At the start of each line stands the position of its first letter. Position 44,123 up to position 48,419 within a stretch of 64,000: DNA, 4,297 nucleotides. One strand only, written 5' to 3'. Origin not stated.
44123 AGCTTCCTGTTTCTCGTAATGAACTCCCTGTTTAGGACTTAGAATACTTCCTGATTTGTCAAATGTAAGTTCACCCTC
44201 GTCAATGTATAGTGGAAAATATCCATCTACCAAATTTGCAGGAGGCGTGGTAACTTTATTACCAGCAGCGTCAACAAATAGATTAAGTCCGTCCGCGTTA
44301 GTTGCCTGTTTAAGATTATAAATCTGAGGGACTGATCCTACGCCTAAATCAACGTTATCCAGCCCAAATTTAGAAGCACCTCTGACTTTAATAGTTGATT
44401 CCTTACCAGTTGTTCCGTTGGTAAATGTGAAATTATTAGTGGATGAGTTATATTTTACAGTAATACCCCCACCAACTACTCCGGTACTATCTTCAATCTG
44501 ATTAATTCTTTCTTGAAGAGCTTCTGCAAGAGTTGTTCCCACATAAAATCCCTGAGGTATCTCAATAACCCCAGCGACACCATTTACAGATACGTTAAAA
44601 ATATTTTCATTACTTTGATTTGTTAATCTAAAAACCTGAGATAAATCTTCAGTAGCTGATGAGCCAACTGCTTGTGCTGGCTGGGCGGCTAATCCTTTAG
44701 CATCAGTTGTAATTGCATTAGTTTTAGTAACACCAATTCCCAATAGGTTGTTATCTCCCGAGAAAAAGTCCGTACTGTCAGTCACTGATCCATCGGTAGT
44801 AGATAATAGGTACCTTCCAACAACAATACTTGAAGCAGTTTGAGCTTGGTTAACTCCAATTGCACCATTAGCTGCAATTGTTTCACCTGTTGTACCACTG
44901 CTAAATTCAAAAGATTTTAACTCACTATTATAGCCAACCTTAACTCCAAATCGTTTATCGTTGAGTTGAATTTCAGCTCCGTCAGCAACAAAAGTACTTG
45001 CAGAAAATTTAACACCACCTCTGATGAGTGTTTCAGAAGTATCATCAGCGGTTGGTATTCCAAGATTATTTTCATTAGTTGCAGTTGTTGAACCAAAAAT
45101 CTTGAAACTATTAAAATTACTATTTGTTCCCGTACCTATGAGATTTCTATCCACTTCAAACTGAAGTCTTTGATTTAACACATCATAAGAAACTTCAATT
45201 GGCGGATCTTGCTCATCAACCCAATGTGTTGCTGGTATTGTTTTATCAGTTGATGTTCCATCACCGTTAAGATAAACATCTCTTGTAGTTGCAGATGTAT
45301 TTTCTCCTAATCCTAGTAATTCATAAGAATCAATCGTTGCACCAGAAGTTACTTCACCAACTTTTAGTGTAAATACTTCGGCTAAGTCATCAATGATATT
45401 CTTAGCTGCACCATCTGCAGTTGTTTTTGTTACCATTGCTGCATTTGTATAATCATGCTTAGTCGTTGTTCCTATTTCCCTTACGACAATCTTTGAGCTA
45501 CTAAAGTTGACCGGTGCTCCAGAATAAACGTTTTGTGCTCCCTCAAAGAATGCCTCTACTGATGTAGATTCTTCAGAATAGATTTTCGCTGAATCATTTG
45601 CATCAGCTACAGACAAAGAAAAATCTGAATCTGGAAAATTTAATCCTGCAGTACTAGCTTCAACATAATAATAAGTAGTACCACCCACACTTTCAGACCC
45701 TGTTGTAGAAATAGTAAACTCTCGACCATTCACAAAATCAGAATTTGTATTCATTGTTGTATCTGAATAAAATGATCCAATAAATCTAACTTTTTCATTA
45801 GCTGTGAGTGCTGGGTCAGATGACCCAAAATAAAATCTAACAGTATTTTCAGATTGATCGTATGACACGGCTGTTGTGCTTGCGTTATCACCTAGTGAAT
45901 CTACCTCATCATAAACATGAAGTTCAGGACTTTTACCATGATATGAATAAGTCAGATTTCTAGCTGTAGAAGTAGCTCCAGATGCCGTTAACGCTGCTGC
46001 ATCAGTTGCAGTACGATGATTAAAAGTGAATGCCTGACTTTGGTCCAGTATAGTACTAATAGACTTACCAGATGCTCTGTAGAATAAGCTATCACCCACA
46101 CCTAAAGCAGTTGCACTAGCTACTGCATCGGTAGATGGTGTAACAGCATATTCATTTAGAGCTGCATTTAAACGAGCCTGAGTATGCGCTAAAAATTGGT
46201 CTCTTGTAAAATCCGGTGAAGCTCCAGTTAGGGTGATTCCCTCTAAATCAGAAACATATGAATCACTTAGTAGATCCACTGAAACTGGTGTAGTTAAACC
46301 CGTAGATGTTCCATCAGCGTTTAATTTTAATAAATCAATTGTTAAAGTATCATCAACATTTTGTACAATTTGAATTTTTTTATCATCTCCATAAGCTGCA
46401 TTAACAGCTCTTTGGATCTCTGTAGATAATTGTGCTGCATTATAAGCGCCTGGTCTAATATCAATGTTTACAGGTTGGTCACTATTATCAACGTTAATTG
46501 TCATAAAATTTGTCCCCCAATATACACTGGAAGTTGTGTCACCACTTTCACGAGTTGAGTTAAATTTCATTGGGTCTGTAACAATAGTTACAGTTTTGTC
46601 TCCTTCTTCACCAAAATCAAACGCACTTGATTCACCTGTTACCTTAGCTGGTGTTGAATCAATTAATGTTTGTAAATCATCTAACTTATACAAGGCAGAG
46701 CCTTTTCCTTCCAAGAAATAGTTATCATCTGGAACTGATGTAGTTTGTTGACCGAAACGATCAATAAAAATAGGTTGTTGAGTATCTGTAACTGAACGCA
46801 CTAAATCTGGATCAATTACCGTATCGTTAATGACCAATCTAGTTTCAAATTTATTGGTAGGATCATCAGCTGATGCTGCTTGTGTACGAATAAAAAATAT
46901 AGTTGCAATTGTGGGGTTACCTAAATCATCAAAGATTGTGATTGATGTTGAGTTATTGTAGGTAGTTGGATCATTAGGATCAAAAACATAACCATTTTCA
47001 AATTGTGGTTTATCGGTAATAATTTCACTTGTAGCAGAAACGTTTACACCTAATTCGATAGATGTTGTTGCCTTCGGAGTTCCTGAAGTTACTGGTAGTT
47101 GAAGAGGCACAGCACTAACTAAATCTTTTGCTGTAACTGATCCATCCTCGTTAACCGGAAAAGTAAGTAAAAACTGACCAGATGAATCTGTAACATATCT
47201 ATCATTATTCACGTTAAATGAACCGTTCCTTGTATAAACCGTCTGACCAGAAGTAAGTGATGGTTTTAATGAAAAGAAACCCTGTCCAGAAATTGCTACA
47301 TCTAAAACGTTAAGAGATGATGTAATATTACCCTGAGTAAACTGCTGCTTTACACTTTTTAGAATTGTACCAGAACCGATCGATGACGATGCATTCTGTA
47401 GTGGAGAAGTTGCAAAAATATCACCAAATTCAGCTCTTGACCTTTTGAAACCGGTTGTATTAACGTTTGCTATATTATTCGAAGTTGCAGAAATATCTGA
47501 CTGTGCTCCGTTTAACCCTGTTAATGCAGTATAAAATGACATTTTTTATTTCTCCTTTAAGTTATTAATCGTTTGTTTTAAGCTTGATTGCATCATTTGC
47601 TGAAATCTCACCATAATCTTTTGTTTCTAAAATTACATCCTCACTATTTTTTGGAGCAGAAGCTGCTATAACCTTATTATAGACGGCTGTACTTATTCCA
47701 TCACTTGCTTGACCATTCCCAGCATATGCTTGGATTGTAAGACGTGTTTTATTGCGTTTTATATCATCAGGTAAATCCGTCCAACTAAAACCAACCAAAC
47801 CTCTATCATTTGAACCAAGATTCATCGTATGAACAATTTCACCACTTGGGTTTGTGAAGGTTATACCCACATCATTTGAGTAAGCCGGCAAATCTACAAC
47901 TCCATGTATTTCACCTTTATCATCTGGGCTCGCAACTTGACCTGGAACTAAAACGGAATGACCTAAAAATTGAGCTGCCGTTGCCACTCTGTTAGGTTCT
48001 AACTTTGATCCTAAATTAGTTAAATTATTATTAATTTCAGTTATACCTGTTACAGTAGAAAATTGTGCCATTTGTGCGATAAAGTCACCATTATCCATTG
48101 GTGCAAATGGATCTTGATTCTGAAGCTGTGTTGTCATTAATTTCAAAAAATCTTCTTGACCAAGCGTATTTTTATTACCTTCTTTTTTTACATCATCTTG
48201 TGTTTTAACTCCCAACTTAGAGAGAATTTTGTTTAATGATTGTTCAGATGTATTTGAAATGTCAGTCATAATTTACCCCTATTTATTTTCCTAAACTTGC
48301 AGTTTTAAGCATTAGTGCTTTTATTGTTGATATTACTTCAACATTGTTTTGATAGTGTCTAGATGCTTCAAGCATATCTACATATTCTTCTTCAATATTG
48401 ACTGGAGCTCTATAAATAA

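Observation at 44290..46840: Giant 1290-aa hook protein FlgE with an ~850-aa modular central insertion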

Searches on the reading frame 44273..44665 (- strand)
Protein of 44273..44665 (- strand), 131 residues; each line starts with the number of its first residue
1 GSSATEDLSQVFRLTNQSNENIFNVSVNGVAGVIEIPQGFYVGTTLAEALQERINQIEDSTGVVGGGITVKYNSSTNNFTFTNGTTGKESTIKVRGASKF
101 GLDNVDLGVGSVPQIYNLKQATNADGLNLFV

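Call 22: search_protein_families(library=pfam, proteins=[window:44273-44665:-], max_evalue=10)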
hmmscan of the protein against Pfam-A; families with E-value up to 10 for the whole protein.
seq(131 aa): 2 families
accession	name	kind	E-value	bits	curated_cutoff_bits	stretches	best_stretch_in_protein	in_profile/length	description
PF25362.1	bPH_11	-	0.053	13.4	27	1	35-55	17-37/125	Bacterial PH domain-like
PF20711.2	DUF6825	-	0.11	13.5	27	1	37-56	5-24/105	Family of unknown function (DUF6825)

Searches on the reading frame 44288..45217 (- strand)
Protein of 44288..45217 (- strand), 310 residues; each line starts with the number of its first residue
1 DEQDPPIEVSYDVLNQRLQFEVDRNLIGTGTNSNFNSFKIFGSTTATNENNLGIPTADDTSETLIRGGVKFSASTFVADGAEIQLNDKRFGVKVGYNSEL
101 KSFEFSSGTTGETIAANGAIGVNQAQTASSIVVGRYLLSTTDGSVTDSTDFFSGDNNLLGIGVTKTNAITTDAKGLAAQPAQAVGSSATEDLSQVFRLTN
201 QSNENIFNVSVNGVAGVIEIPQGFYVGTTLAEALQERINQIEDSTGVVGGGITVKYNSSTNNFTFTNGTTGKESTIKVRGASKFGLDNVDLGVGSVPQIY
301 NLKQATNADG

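Call 68: predict_structure(alignment_id=A6)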
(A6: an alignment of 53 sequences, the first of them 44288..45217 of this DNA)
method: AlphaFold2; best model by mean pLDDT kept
length: 310 residues; sequences in the alignment: 53
mean_pLDDT: 71.4   pTM: 0.44
mean pLDDT of the five models: 71.4, 69.7, 68.5, 65.6, 65.0
residues with pLDDT >= 90: 91; 70-90: 84; 50-70: 61; < 50: 74
segments of 3 or more residues with pLDDT < 50: 78-90, 119-122, 128-136, 148-175, 300-310
pLDDT, mean of each block of 10 residues (from residue 1): 66 82 66 70 81 84 77 66 38 60 54 50 50 49 52 37 40 58 95 94 93 92 96 95 81 95 93 90 93 75 41
secondary structure, 60 per line:
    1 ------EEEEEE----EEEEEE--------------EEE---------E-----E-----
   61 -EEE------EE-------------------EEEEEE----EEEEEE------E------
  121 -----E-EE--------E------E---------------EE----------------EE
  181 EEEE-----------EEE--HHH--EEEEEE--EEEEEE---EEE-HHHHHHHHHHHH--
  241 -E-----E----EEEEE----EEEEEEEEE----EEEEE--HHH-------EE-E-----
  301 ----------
elements in order: E7-12 E17-22 E37-39 E62-64 E92-97 E102-107 E179-184 E196-198 E206-211 E214-219 E223-225 H227-238 E253-257 E262-270 E275-279

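Call 70: fold_search(model_id=the predicted structure, library=pdb)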
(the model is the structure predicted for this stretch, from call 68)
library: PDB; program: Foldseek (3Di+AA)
matches with E <= 10: 1920; with E <= 0.001: 0
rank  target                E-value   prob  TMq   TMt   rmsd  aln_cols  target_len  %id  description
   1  8kee_C                3.7e-03  1.00  0.25  0.16   4.9       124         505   18  Cyanophage A-1(L) sheath-tube (released 2024-04-10)
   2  7wo4_E                2.1e-02  0.87  0.18  0.23   7.0       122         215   11  SARS-CoV-2 Spike in complex with IgG 553-15 (S-553-15 dimer trimer ) (released 2022-07-20)
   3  7pa8_YYY              2.9e-02  0.30  0.14  0.20  13.5       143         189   10  JC polyomavirus VP1 in complex with Fab 27C2 (released 2023-02-08)
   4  9cfa_B                3.1e-02  0.28  0.14  0.18  13.5       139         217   16  Germline-targeting HIV-1 gp120 engineered outer domain eODgt8 in complex with Fab eOD-CL04.1 (released 2025-06-25)
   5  8ut2_H                3.5e-02  0.23  0.13  0.25  14.5       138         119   14  Pre-fusion Measles virus fusion protein complexed with Fab 77 (released 2024-07-03)
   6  7pa8_LLL              4.1e-02  0.25  0.14  0.21  13.9       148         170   10  JC polyomavirus VP1 in complex with Fab 27C2 (released 2023-02-08)
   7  8dlx_H                4.3e-02  0.23  0.13  0.26  14.5       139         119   10  Cryo-EM structure of SARS-CoV-2 Epsilon (B.1.429) spike protein in complex with VH ab6 (released 2022-08-31)
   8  3dur_B                4.8e-02  0.38  0.17  0.31  10.5       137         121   10  Crystal structure of SAG173-04 (released 2008-12-02)
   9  7bem_H                4.8e-02  0.33  0.15  0.30  12.9       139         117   12  Crystal structure of the receptor binding domain of SARS-CoV-2 Spike glycoprotein in complex with COVOX-269 scFv (released 2021-03-03)
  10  7nfr_B                4.8e-02  0.28  0.14  0.28  13.4       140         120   10  Fujian capmidlink domain in complex with Nb8194 (released 2021-12-01)
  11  2vh5_H                5.1e-02  0.33  0.15  0.30  13.4       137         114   12  CRYSTAL STRUCTURE OF HRAS(G12V) - ANTI-RAS FV (disulfide free mutant) COMPLEX (released 2008-01-22)
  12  4cad_H                5.4e-02  0.21  0.14  0.18  14.4       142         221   11  Mechanism of farnesylated CAAX protein processing by the integral membrane protease Rce1 (released 2013-11-27)
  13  8vra_E                5.7e-02  0.41  0.16  0.32  10.0       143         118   10  Structure of a synthetic antibody in complex with a class I MHC presenting a hapten-peptide conjugate (released 2024-09-04)
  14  8z8m_B                5.7e-02  0.30  0.15  0.30  13.8       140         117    8  Crystal structure of human TNF alpha in complex with TNF30(VHH) domain of ozoralizumab (released 2024-09-04)
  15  8gpt_D                5.7e-02  0.25  0.15  0.29  13.1       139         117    9  YFV_E_YD6scFv_postfusion (released 2022-11-02)
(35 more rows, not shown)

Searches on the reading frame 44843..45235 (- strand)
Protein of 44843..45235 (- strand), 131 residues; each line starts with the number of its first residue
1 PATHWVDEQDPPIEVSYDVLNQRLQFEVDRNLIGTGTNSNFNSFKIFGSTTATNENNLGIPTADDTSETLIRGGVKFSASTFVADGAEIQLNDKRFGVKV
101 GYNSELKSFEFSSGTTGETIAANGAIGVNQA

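Call 22: search_protein_families(library=pfam, proteins=[window:44843-45235:-], max_evalue=10)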
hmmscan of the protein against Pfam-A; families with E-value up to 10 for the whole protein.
seq(131 aa): 1 family
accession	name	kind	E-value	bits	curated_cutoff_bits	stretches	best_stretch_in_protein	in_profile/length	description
PF02740.20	Colipase_C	-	0.41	11.3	23.7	1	24-41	22-39/44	Colipase, C-terminal domain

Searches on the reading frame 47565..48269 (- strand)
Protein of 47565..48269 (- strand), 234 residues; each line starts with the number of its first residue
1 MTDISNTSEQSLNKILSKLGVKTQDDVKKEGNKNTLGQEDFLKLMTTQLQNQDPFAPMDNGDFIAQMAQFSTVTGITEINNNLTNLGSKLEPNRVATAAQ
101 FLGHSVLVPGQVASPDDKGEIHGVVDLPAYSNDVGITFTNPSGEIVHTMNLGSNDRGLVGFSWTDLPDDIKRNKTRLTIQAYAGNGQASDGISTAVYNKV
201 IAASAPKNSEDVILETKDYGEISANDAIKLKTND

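Call 3: search_protein_families(library=pfam, proteins=[window:47565-48269:-], max_evalue=0.01)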
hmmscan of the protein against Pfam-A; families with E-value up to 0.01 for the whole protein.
window:47565-48269:- (234 aa): 4 families
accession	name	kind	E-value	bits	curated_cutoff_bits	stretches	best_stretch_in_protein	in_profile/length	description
PF03963.19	FlgD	-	1.6e-23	83.1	27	1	23-84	13-74/75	Flagellar hook capping protein - N-terminal region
PF13860.13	FlgD_ig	-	8.3e-06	26.1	27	1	118-183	9-75/79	FlgD Ig-like domain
PF01023.25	S_100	-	0.00073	19.5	22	1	28-51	17-40/45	S-100/ICaBP type calcium binding domain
PF13861.12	FLgD_tudor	-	0.0046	17.6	26.9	1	95-226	3-56/58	FlgD Tudor-like domain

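Call 4: search_protein_families(library=ncbifam, proteins=[window:47565-48269:-], max_evalue=0.01)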
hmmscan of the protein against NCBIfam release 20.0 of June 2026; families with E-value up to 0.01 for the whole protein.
window:47565-48269:- (234 aa): 11 families
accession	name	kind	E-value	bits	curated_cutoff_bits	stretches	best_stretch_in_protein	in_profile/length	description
NF005176.1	PRK06655.1-1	equivalog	3.2e-41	141.4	230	1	37-226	2-192/197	flagellar hook assembly protein FlgD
NF009277.0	PRK12634.1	equivalog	1.6e-35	123.2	333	1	15-183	8-169/221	flagellar basal body rod modification protein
NF009276.0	PRK12633.1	equivalog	4.1e-24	85.6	383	1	38-184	28-184/234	flagellar basal body rod modification protein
NF007197.1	PRK09618.1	equivalog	6.6e-24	84.5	129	1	18-124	7-110/138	flagellar hook assembly protein FlgD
NF007198.0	PRK09619.1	equivalog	2.4e-20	73.2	267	1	30-224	21-210/218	flagellar hook assembly protein FlgD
NF009453.0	PRK12813.1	equivalog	6.9e-20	71.5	264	1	36-230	30-219/223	flagellar basal body rod modification protein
NF004670.1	PRK06009.1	equivalog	3.6e-14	53.2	124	1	38-107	3-69/108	flagellar hook assembly protein FlgD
NF008875.0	PRK11911.1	equivalog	1.3e-11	44.6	274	1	29-106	19-96/140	flagellar basal body rod modification protein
NF005278.0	PRK06792.1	equivalog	8.8e-10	38.6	257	1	27-107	40-122/190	flagellar basal body rod modification protein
NF009452.0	PRK12812.1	equivalog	1.1e-09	37.9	258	1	17-165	23-187/289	flagellar basal body rod modification protein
NF004496.1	PRK05842.1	equivalog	1.4e-08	34.3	250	1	22-78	12-70/271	flagellar hook assembly protein FlgD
